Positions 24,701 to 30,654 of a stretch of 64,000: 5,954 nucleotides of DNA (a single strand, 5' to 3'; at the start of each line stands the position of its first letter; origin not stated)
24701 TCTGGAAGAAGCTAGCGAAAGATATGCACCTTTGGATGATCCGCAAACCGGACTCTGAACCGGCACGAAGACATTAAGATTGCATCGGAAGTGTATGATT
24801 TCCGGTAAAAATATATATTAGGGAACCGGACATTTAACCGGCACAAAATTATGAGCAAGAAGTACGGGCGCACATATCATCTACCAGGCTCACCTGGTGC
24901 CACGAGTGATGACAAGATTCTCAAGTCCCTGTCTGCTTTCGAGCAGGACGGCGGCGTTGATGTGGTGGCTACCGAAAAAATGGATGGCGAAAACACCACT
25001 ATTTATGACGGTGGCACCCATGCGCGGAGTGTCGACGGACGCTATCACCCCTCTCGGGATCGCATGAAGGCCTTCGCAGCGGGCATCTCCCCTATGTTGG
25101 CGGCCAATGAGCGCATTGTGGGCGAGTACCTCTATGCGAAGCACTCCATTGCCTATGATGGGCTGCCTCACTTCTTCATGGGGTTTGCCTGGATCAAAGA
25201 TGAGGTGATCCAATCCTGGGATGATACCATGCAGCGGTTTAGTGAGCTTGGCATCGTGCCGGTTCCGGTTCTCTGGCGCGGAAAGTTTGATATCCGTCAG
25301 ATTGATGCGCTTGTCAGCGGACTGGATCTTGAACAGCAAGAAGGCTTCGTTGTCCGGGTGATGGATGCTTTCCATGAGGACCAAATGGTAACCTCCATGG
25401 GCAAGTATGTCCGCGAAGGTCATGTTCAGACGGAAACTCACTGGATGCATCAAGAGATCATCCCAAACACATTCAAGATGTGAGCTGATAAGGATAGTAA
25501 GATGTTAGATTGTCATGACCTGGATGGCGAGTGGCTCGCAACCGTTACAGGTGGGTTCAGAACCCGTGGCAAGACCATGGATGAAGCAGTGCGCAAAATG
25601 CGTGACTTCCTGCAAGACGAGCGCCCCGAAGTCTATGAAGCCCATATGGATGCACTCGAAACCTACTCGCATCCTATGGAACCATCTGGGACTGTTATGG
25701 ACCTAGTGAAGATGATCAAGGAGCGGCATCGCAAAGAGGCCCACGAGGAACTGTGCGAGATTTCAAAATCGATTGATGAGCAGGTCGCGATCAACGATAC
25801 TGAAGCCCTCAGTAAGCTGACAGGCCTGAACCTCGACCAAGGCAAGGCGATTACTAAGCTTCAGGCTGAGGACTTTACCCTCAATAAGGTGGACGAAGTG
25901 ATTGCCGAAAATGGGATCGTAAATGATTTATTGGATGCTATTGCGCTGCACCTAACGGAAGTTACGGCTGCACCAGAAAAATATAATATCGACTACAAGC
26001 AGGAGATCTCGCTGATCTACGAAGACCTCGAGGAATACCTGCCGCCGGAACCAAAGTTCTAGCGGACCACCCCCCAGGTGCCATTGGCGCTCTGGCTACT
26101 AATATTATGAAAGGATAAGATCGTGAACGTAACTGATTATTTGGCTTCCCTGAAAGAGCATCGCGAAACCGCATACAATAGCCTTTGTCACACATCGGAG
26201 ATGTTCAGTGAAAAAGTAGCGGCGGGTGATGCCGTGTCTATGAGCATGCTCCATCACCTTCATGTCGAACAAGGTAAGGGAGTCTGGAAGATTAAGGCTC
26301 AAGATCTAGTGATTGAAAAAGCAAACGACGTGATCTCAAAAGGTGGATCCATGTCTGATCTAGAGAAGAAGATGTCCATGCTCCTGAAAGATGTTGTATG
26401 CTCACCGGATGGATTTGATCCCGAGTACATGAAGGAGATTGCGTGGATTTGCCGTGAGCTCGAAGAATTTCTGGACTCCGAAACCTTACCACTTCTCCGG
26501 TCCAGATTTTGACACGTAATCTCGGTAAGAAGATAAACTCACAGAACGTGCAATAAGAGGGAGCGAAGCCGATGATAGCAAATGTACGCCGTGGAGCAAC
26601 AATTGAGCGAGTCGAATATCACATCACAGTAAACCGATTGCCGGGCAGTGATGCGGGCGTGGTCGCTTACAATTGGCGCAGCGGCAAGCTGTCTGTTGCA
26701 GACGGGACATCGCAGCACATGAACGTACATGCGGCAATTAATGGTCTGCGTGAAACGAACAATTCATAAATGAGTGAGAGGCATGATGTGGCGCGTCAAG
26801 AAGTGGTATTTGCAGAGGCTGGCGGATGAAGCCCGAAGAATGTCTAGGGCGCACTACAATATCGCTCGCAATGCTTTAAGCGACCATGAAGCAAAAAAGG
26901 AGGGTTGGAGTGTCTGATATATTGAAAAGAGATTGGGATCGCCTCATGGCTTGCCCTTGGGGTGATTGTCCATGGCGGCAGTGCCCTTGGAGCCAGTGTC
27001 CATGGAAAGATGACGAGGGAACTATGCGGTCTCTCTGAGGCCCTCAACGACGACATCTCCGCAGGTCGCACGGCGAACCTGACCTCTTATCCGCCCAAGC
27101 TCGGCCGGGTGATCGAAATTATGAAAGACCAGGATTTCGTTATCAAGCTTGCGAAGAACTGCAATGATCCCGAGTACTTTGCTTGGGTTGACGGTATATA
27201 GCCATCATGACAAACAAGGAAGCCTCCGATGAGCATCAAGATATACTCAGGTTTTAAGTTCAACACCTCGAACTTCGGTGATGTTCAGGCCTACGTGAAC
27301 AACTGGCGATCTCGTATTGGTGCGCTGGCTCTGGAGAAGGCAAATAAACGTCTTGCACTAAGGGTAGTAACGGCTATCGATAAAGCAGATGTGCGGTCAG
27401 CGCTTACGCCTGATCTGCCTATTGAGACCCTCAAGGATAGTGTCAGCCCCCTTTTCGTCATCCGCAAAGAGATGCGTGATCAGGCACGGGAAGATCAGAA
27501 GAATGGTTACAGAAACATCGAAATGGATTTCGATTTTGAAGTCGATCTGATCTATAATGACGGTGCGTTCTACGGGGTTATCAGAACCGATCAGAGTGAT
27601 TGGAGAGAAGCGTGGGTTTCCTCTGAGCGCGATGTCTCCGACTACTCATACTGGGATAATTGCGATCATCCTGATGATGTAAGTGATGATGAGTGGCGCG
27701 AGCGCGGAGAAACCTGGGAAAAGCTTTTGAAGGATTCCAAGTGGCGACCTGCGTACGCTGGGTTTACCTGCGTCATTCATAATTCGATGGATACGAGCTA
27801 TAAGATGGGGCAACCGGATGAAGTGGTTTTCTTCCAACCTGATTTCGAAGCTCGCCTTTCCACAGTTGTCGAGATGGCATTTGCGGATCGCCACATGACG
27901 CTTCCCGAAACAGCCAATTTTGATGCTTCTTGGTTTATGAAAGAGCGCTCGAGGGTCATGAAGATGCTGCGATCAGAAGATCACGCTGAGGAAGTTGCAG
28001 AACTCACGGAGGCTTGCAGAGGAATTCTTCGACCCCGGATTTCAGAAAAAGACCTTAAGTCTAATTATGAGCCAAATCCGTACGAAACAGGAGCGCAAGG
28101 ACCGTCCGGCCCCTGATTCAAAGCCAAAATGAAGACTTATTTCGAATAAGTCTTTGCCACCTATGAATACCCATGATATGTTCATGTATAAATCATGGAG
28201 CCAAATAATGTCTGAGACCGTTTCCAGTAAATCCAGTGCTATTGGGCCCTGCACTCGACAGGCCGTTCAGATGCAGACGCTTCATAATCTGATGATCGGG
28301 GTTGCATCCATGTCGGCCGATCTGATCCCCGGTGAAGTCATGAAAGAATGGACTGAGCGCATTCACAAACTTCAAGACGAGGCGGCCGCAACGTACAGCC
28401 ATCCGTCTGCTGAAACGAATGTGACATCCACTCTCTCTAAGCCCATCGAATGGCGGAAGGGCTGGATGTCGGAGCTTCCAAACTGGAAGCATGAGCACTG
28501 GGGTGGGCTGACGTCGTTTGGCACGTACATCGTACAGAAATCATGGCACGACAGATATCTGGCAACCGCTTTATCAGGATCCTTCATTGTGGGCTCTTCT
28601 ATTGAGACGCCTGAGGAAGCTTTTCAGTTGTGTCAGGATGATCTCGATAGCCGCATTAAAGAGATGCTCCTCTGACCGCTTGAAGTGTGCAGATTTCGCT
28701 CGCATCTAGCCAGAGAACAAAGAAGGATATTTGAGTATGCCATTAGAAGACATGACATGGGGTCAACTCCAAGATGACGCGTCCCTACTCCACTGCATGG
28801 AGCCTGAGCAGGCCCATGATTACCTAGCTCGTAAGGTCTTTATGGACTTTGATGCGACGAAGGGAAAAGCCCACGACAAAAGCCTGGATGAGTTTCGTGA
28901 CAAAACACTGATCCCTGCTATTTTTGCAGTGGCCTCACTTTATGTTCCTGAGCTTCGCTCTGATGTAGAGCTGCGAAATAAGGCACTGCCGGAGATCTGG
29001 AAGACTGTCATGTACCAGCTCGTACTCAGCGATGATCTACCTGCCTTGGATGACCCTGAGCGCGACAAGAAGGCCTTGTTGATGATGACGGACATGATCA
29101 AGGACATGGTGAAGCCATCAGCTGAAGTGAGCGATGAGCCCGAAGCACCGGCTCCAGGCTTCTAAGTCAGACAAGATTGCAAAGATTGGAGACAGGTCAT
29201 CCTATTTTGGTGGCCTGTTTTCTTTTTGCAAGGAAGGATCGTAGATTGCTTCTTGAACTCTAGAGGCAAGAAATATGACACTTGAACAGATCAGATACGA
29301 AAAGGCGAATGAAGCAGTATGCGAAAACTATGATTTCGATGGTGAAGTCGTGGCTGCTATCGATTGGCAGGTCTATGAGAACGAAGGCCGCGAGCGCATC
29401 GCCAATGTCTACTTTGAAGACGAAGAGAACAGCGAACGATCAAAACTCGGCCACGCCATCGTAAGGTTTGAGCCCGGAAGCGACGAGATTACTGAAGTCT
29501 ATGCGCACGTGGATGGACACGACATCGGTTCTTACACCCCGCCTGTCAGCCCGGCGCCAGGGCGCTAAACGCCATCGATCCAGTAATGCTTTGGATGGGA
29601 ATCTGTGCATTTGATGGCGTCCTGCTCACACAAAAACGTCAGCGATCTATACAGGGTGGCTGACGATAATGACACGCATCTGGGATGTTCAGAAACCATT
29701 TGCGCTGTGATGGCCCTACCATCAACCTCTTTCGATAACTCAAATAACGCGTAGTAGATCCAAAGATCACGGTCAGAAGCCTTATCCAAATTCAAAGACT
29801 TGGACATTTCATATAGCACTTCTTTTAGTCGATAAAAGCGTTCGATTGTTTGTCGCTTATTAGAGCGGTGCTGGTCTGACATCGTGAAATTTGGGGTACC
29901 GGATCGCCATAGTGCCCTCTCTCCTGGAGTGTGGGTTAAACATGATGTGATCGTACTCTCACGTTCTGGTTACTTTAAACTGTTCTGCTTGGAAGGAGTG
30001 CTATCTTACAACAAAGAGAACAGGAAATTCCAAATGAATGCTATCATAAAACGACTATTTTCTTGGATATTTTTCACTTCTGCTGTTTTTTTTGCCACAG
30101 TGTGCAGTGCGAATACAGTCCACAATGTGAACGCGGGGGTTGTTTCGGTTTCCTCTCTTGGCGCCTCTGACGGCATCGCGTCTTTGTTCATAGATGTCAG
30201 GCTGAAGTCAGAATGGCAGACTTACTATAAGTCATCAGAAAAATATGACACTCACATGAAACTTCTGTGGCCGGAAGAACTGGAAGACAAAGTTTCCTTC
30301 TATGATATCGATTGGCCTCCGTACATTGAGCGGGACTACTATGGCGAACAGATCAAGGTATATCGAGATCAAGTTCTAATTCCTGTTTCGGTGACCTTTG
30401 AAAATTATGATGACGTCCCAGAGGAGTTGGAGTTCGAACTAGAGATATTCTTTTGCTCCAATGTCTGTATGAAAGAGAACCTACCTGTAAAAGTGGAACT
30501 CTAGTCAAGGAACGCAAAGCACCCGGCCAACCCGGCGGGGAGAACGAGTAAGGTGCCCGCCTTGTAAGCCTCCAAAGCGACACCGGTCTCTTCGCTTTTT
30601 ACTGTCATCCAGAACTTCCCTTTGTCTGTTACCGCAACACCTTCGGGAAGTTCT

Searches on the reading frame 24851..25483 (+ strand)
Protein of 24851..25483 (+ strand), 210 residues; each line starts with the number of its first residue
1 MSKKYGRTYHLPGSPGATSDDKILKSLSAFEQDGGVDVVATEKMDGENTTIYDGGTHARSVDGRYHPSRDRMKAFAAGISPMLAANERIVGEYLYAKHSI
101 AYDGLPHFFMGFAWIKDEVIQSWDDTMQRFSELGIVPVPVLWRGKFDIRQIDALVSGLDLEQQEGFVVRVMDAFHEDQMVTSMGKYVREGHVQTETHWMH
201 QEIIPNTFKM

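Call 30: search_protein_families(library=pfam, proteins=[window:24851-25483:+], max_evalue=0.001)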
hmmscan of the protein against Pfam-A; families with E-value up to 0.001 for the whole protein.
window:24851-25483:+ (210 aa): 1 family
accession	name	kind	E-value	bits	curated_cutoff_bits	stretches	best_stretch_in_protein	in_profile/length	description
PF09414.15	RNA_ligase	-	1.2e-24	87.8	27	1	37-187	2-171/171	RNA ligase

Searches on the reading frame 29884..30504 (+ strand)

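Call 30: search_protein_families(library=pfam, proteins=[window:29884-30504:+], max_evalue=0.001)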
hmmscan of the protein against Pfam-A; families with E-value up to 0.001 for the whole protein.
window:29884-30504:+ (206 aa): 1 family
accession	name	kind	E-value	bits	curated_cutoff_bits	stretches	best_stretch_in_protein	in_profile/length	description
PF11412.14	DsbD_N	-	2.3e-07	31.3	25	1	97-198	18-110/119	Thiol:disulfide interchange protein DsbD, N-terminal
